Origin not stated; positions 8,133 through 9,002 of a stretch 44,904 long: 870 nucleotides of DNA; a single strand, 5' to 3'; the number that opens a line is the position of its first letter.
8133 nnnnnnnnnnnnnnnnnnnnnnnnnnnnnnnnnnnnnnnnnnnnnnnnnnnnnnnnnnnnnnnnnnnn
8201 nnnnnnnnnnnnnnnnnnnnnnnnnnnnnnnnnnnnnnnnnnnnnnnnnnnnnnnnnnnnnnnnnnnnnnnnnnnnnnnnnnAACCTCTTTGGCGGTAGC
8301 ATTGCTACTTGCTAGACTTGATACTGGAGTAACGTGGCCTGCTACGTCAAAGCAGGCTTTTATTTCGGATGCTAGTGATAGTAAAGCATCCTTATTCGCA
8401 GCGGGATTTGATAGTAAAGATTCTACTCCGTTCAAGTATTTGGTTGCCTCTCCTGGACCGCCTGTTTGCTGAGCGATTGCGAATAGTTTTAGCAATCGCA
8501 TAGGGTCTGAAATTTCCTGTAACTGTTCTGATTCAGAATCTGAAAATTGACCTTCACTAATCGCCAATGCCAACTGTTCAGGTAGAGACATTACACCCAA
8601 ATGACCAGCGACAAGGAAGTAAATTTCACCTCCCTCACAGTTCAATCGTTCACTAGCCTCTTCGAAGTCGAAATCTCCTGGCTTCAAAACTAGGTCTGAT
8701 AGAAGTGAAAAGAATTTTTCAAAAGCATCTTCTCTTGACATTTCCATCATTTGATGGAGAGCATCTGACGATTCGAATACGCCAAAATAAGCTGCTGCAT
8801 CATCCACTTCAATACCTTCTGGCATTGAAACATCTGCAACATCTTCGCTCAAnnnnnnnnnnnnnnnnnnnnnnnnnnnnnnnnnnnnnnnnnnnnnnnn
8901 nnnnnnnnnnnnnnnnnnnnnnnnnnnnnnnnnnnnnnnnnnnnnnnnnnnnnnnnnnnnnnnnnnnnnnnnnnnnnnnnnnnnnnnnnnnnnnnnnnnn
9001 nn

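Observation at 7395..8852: Eukaryote-like modular protein: PPLP linker, (EP)14, EF-hand pair, polyQ-AWLA repeats and a zinc ribbon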

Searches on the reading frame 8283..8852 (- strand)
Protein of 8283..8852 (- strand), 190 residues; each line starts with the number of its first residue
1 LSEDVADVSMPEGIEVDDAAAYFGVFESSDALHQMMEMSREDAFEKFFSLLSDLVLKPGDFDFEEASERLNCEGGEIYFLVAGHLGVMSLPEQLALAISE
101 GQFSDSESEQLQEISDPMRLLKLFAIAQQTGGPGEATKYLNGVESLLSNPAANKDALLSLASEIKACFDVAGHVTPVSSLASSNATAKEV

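Call 7: find_homologous_proteins(query=window:8283-8852:-)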
Query window:8283-8852:- (190 aa): 93 proteins with E <= 0.001 among 345 candidates.
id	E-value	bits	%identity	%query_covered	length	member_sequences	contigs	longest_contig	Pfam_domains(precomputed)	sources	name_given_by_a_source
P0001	1.0e-105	369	94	100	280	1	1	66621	-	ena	-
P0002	1.3e-105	369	92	100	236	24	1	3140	-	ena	-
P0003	1.1e-103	363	91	100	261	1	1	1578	-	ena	-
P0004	9.1e-102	356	94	95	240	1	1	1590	-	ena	-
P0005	3.0e-101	355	88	100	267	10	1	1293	-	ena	-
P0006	6.1e-101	354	88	100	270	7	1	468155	-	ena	-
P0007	7.4e-101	353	88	100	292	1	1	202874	-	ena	-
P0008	4.1e-100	351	87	100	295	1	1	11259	-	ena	-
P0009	1.0e-99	350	87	100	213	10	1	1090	-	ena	-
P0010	9.3e-98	343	85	100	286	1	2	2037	-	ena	-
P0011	2.0e-96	339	85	93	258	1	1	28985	-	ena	-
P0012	4.4e-96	338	84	100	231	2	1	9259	-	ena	-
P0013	1.1e-95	337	83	100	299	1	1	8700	-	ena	-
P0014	1.7e-94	333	88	95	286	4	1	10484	-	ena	-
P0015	1.8e-92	326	80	93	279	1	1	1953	-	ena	-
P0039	2.9e-54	202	55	86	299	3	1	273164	-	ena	-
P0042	2.8e-53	198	54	90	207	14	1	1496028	-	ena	-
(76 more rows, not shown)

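Call 10: find_encoding_contigs(protein=P0006, flank=4000, max_places=3)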
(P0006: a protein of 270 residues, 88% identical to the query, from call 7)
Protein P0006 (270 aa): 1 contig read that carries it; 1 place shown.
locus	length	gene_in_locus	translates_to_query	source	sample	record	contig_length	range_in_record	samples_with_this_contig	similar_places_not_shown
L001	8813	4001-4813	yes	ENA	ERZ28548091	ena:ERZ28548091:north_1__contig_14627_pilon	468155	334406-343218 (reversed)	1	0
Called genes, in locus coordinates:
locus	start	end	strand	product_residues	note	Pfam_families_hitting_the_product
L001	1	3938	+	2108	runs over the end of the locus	PF01839:FG-GAP (faint), PF13517:FG-GAP_3 (weak)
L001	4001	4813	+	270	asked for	-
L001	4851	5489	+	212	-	-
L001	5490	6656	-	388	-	PF26233:NicX, PF02073:Peptidase_M29 (weak)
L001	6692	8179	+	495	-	PF02074:Peptidase_M32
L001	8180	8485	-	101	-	-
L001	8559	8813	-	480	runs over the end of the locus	PF01979:Amidohydro_1, PF07969:Amidohydro_3 (weak)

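Call 11: find_encoding_contigs(protein=P0042, flank=4000, max_places=3)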
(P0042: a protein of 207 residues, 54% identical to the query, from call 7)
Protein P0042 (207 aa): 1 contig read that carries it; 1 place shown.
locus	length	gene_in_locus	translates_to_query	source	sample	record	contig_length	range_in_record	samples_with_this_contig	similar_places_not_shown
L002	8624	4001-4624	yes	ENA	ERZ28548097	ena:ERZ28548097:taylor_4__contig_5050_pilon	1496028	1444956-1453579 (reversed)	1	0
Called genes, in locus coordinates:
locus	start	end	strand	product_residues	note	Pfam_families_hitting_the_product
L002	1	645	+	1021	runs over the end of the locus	PF13517:FG-GAP_3 (faint), PF01839:FG-GAP (weak)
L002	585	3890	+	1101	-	PF02412:TSP_3 (faint)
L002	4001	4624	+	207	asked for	-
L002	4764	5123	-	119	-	-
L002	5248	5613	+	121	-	-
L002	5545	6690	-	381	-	PF26233:NicX, PF02073:Peptidase_M29 (weak)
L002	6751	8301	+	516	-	PF02074:Peptidase_M32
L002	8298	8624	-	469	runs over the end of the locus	PF01979:Amidohydro_1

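Call 12: find_encoding_contigs(protein=P0039, flank=4000, max_places=3)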
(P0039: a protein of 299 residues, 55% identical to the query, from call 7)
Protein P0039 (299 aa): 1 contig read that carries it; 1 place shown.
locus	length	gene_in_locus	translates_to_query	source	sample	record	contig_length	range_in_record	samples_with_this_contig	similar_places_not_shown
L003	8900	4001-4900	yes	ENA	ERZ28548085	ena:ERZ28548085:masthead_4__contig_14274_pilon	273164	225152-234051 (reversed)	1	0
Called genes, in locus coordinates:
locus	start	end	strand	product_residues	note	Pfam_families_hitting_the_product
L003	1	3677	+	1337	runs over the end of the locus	PF02412:TSP_3 (faint)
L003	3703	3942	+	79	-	-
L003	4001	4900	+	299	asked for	-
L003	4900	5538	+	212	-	PF00036:EF-hand_1 (faint), PF13202:EF-hand_5 (faint), PF13405:EF-hand_6 (faint), PF13499:EF-hand_7, PF13833:EF-hand_8 (faint)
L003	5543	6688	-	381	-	PF26233:NicX, PF02073:Peptidase_M29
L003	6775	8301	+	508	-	PF02074:Peptidase_M32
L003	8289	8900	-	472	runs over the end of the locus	PF01979:Amidohydro_1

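Call 25: search_solved_structures(query=A2, max_evalue=10)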
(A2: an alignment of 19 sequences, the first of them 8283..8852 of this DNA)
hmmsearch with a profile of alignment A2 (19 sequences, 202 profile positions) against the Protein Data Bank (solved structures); distinct sequences matched with E-value up to 10: 7.
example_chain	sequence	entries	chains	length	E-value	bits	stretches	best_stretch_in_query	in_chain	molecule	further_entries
3ugm_A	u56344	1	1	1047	2.8e-07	33.8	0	123-194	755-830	TAL effector AvrBs3/PthA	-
4ot0_A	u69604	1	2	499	0.0021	21.1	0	134-193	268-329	Hax3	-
4hpz_A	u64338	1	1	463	0.023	17.7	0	134-192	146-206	dTale2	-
2jqe_A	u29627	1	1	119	1.1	12.3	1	125-166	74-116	Signal recognition 54 kDa protein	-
4jmj_A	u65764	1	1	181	2.1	11.3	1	125-170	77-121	RNA/RNP complex-1-interacting phosphatase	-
4nyh_A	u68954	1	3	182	2.1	11.3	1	125-170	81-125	RNA/RNP complex-1-interacting phosphatase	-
4mbb_A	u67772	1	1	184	2.2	11.3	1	125-170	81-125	RNA/RNP complex-1-interacting phosphatase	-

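Call 26: find_related_loci(query=A2, collection=genome_contigs, flank=8000)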
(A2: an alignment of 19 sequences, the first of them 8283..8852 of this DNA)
Query A2 (190 aa) in genome_contigs; peptide patterns used: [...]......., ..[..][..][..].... (x = any residue, [..] = any of these).
313 stretches matched a pattern; 272 encode a relative of the query (tblastn E <= 1e-3); the best 80 are kept; 80 distinct loci.
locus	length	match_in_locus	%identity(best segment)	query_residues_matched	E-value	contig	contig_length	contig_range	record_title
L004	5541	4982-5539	94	1-186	2e-113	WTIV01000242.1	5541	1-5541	MAG: Methanobacteriota archaeon isolate PL36325bin_29 NODE_6291_length_5541_cov_7.032629, whole genome shotgun sequence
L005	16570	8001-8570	91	1-190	3e-113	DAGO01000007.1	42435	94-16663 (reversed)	MAG TPA_asm: Euryarchaeota archaeon UBA10 UBA10_contig_4873, whole genome shotgun sequence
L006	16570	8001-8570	94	1-190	1e-112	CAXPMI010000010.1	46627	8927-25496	MAG: Candidatus Poseidoniaceae archaeon isolate 02um_A1D0714_6.38 genome assembly, contig: k127_60279, whole genome shot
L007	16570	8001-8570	94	1-190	2e-111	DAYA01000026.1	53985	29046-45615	MAG TPA_asm: Euryarchaeota archaeon UBA550 UBA550_contig_3748, whole genome shotgun sequence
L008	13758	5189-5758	88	1-190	1e-110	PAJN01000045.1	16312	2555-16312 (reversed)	MAG: Methanobacteriota archaeon isolate SAT94 161070, whole genome shotgun sequence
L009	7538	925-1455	94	1-177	2e-110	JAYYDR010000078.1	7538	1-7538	MAG: Thermoplasmatota archaeon isolate XS_MAG42 XS_MAG42_0078, whole genome shotgun sequence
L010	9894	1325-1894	92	1-190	2e-110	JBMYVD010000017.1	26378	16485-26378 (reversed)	MAG: Candidatus Poseidoniaceae archaeon isolate ME_XS_2211_1_bin_35 ME_XS_2211_1_bin_35_16, whole genome shotgun sequenc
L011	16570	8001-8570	87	1-190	9e-110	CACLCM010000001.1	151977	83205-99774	MAG: uncultured Candidatus Poseidoniales archaeon isolate AG-461-G23 genome assembly, contig: AG-461-G23_NODE_1, whole g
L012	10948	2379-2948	87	1-190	1e-109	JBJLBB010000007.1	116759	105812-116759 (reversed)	MAG: Candidatus Poseidoniaceae archaeon isolate LRMED-012 MGIIa-LRMED-012-C7, whole genome shotgun sequence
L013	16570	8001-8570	87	1-190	2e-109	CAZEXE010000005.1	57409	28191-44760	MAG TPA_asm: uncultured Candidatus Poseidoniales archaeon isolate SRP077602_co3_581 genome assembly, contig: NODE_413_le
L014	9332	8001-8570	87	1-190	3e-109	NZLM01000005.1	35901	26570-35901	MAG: Methanobacteriota archaeon isolate IN35 26530, whole genome shotgun sequence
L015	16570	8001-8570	85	1-190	8e-109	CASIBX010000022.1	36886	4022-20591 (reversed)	MAG: Candidatus Poseidoniaceae archaeon isolate FRAM_WSC20_S26_SRF_bin_83_1 genome assembly, contig: FRAM_WSC20_S26_SW_b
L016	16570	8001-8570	89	1-190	2e-107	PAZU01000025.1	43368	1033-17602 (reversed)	MAG: Methanobacteriota archaeon isolate SP67 66849, whole genome shotgun sequence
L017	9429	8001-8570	85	1-190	1e-106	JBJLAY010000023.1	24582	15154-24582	MAG: Candidatus Poseidoniaceae archaeon isolate LRMED-009 MGIIa-LRMED-009-C2450, whole genome shotgun sequence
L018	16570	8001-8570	84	1-190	5e-105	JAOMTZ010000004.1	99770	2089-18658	Candidatus Poseidoniaceae archaeon isolate AH-273-F07 AH-273-F07_NODE_4, whole genome shotgun sequence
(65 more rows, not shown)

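Call 31: predict_structure(alignment_id=A2)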
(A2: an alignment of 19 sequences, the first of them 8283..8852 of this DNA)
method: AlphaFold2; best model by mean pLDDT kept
length: 190 residues; sequences in the alignment: 19
mean_pLDDT: 82.4   pTM: 0.78
mean pLDDT of the five models: 82.4, 81.8, 79.2, 78.9, 78.4
residues with pLDDT >= 90: 89; 70-90: 73; 50-70: 8; < 50: 20
segments of 3 or more residues with pLDDT < 50: 1-16
pLDDT, mean of each block of 10 residues (from residue 1): 32 42 60 87 92 87 86 79 86 94 95 91 93 94 95 95 86 85 87
secondary structure, 60 per line:
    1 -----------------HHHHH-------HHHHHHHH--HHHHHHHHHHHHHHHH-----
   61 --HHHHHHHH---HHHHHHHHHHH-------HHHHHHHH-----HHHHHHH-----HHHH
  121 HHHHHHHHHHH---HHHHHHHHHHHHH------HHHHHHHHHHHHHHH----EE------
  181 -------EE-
elements in order: H18-22 H30-37 H40-55 H63-70 H74-84 H92-99 H105-111 H117-131 H135-147 H154-168

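Call 32: search_protein_representatives(alignment_id=A2)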
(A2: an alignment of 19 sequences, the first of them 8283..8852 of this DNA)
Query: 19 sequences, 202 profile positions. Proteins with E-value up to 0.001 (for the whole library): 122; up to 1e-10: 99; up to 1e-30: 53. The best 122 are listed.
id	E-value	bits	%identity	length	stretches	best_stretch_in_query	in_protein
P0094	3.1e-89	314.5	-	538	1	1-201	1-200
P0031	2.3e-88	311.6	-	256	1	1-201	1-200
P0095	3.4e-86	304.5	-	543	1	1-201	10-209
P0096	3.5e-86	304.5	-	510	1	1-202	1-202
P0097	3.3e-84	298.1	-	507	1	1-202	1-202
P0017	1.6e-82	292.6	-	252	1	1-202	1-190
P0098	1.8e-82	292.4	-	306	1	1-201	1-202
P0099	2.0e-81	289.0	-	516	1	11-200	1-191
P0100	1.7e-79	282.7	-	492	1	1-202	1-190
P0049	1.2e-76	273.4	-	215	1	5-177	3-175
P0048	2.3e-73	262.7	-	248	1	14-189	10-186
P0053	1.7e-71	256.5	-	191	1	1-182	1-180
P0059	1.9e-71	256.4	-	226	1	6-170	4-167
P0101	6.8e-69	248.1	-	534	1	1-192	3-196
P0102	9.9e-67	241.0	-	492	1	14-200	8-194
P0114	8.1e-49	182.5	-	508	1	4-195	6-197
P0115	5.6e-48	179.8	-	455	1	4-197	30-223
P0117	1.4e-46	175.2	-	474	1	2-196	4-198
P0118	2.8e-46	174.2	-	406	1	1-193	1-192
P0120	5.9e-44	166.6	-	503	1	4-184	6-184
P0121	3.9e-43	164.0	-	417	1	1-196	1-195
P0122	7.4e-43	163.1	-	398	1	1-196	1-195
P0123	1.0e-42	162.6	-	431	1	1-184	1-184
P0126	3.9e-37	144.4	-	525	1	7-189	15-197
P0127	2.3e-36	141.9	-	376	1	1-195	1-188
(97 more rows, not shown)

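Call 35: fold_search(model_id=the predicted structure, library=pdb)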
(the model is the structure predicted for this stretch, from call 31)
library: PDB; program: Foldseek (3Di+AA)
matches with E <= 10: 127; with E <= 0.001: 0
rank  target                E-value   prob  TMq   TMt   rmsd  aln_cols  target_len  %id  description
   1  6jx6_B                9.4e-01  0.08  0.15  0.18  19.8       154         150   14  Tetrameric form of Smac (released 2019-12-04)
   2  6jx6_D                9.9e-01  0.08  0.16  0.19  20.4       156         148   17  Tetrameric form of Smac (released 2019-12-04)
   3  7xgf_A                1.3e+00  0.09  0.20  0.22  16.2       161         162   15  Crystal structure of BCL-xL in complex with computationally designed inhibitor protein (released 2022-07-20)
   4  5cxg_B                2.2e+00  0.10  0.22  0.23  13.2       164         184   15  Crystal structure of Mycobacterium tuberculosis KstR in complex with PEG (released 2016-02-17)
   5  2fx0                  2.5e+00  0.06  0.19  0.20  18.1       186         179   14  Crystal Structure of HlyIIR, a Hemolysin II transcriptional Regulator (released 2006-02-21)
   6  7bdx_C                2.5e+00  0.06  0.18  0.16  12.7       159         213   13  Armadillo domain of HSF2BP in complex with BRCA2 peptide (released 2021-07-07)
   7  6o6p_B                2.7e+00  0.08  0.21  0.21  13.5       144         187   12  Structure of the regulator FasR from Mycobacterium tuberculosis in complex with DNA (released 2020-03-11)
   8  3hth_B                2.7e+00  0.06  0.18  0.19  14.8       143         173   12  Crystal structure of multidrug binding protein EbrR complexed with proflavin (released 2010-07-14)
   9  5cxg_D                2.8e+00  0.09  0.22  0.23  13.1       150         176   10  Crystal structure of Mycobacterium tuberculosis KstR in complex with PEG (released 2016-02-17)
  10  4gcl_D                2.9e+00  0.06  0.18  0.18  12.3       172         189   13  structure of no-dna factor (released 2013-06-19)
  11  9o0h                  3.1e+00  0.04  0.15  0.11  17.2       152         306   16  The ubiquitin-associated domain of human thirty-eight negative kinase 1, fused to the 3TEL crystallization chaperone via (released 2025-04-30)
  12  3ih2                  3.2e+00  0.06  0.21  0.20  15.9       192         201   13  TM1030 crystallized at 323K (released 2009-08-11)
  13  7dih_B                3.2e+00  0.05  0.17  0.21  14.6       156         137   13  Crystal structure of Thermoglobin Y29F mutant in complex with imidazole (released 2021-01-20)
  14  7udc_B                3.2e+00  0.05  0.18  0.17  17.6       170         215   12  cryo-EM structures of a synaptobrevin-Munc18-1-syntaxin-1 complex class1 (released 2022-04-06)
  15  8hki_B                3.4e+00  0.04  0.20  0.16  15.6       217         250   12  Human TRiC open state (released 2023-12-13)
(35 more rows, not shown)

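Call 38: find_encoding_contigs(protein=P0117, flank=8000, max_places=2)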
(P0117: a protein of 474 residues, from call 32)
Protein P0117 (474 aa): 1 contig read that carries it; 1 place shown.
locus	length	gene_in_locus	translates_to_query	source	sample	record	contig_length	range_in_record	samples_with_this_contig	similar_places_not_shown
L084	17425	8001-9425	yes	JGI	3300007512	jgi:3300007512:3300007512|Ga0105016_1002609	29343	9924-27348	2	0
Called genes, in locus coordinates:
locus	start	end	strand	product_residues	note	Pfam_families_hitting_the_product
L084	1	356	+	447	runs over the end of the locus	-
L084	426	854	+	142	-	-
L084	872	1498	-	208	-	PF04263:TPK_catalytic, PF04265:TPK_B1_binding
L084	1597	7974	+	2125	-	PF13517:FG-GAP_3 (faint), PF01839:FG-GAP (weak)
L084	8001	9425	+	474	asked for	-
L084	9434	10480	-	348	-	PF26233:NicX, PF02073:Peptidase_M29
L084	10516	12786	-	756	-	PF13517:FG-GAP_3, PF07593:UnbV_ASPIC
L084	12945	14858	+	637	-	PF03098:An_peroxidase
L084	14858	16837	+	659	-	PF03098:An_peroxidase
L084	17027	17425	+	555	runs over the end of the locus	PF00801:PKD (weak), PF18911:PKD_4 (weak)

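Call 39: find_encoding_contigs(protein=P0121, flank=8000, max_places=2)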
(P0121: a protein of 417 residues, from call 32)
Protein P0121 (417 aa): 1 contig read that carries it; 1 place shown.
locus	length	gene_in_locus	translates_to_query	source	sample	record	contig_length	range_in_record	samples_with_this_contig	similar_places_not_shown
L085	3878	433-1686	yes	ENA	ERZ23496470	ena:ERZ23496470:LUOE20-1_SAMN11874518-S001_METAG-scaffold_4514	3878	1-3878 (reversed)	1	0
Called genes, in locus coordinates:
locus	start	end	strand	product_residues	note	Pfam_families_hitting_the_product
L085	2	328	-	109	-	?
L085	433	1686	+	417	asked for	-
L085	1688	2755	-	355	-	PF26233:NicX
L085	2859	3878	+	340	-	?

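Call 60: list_cluster_members(proteins=[P0114, P0115, P0117, P0118, P0120, P0121, P0122, P0123, P0126, P0127])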
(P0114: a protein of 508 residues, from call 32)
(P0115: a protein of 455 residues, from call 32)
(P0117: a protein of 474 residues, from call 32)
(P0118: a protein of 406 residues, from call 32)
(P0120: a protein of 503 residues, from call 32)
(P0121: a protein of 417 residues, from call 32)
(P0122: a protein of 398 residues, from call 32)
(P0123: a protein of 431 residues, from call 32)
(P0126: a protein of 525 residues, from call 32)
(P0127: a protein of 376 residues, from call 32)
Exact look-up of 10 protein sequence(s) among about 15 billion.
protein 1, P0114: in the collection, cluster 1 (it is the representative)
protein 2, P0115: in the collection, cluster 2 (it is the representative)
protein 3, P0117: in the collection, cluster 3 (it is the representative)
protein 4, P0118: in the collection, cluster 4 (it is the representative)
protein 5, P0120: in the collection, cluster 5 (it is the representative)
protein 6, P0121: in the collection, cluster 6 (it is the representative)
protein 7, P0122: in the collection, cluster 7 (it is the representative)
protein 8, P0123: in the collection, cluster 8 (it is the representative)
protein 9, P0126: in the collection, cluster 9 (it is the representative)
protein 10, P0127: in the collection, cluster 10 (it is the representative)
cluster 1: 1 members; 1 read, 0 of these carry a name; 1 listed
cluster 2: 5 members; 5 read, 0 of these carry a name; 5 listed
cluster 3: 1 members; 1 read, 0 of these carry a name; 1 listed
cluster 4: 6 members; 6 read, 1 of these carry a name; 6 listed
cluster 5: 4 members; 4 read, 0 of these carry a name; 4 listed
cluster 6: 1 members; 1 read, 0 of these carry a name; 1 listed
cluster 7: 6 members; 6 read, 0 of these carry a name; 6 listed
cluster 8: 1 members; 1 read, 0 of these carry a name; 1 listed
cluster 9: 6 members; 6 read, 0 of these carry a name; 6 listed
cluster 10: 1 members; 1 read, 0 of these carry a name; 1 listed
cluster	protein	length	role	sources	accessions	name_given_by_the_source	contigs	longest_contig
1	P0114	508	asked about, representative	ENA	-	-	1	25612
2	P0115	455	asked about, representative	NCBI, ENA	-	-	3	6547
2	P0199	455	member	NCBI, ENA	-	-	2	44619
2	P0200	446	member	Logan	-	-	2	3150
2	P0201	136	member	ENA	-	-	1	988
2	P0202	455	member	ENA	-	-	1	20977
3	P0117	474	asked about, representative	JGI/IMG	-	-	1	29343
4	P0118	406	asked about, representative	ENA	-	-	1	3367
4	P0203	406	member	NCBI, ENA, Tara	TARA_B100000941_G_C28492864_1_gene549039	strand:- start:622 stop:1842 length:1221 start_codon:yes stop_codon:yes gene_type:complete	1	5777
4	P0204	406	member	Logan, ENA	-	-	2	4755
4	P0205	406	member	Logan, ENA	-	-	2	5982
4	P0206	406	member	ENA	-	-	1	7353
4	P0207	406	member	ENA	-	-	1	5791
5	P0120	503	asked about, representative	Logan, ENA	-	-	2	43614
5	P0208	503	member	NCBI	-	-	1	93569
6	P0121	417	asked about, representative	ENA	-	-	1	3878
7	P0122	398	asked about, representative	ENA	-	-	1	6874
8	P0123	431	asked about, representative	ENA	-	-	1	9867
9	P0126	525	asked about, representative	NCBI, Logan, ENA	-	-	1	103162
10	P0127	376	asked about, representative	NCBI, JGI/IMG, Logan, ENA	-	-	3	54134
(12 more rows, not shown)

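Call 61: fold_search(model_id=the predicted structure, library=viral)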
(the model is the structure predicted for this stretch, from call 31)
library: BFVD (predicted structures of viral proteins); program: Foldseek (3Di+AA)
matches with E <= 10: 104; with E <= 0.001: 0
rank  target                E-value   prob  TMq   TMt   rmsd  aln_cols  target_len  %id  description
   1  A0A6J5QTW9            1.2e+00  0.04  0.14  0.13  24.3       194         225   15  DNA transfer protein [uncultured Caudovirales phage]
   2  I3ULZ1                1.3e+00  0.06  0.19  0.16  17.8       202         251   13  Uncharacterized protein (Fragment) [Synechococcus phage S-CBP3]
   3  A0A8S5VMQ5            1.9e+00  0.08  0.23  0.11  16.5       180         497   13  Uncharacterized protein [Ackermannviridae sp.]
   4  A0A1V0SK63            2.0e+00  0.06  0.19  0.17  18.5       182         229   12  Uncharacterized protein [Klosneuvirus KNV1]
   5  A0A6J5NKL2            2.2e+00  0.06  0.18  0.10  20.6       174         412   11  Uncharacterized protein [uncultured Caudovirales phage]
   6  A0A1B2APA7            2.3e+00  0.06  0.22  0.08  16.9       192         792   15  (no name in the UniProt tables at hand)
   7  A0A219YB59            2.4e+00  0.05  0.16  0.13  14.8       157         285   12  (no name in the UniProt tables at hand)
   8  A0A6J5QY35            2.4e+00  0.03  0.15  0.05  19.3       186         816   11  Uncharacterized protein [uncultured Caudovirales phage]
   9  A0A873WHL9            2.6e+00  0.08  0.23  0.06  11.4       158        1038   17  Tape measure protein N-terminal domain-containing protein [Providencia phage PSTCR4]
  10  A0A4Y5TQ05            2.6e+00  0.04  0.16  0.20  15.9       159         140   11  (no name in the UniProt tables at hand)
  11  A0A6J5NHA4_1          3.0e+00  0.06  0.21  0.05  14.1       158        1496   13  Large polyvalent protein associated domain-containing protein [uncultured Caudovirales phage]
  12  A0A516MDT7            3.0e+00  0.05  0.18  0.18  19.3       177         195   15  (no name in the UniProt tables at hand)
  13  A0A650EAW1            3.1e+00  0.02  0.14  0.13  17.0       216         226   11  (no name in the UniProt tables at hand)
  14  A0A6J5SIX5            3.3e+00  0.04  0.19  0.10  20.0       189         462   14  Uncharacterized protein [uncultured Caudovirales phage]
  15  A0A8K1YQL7            3.5e+00  0.04  0.18  0.05  18.5       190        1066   10  Capsid protein [Xiangshan toli-like virus]
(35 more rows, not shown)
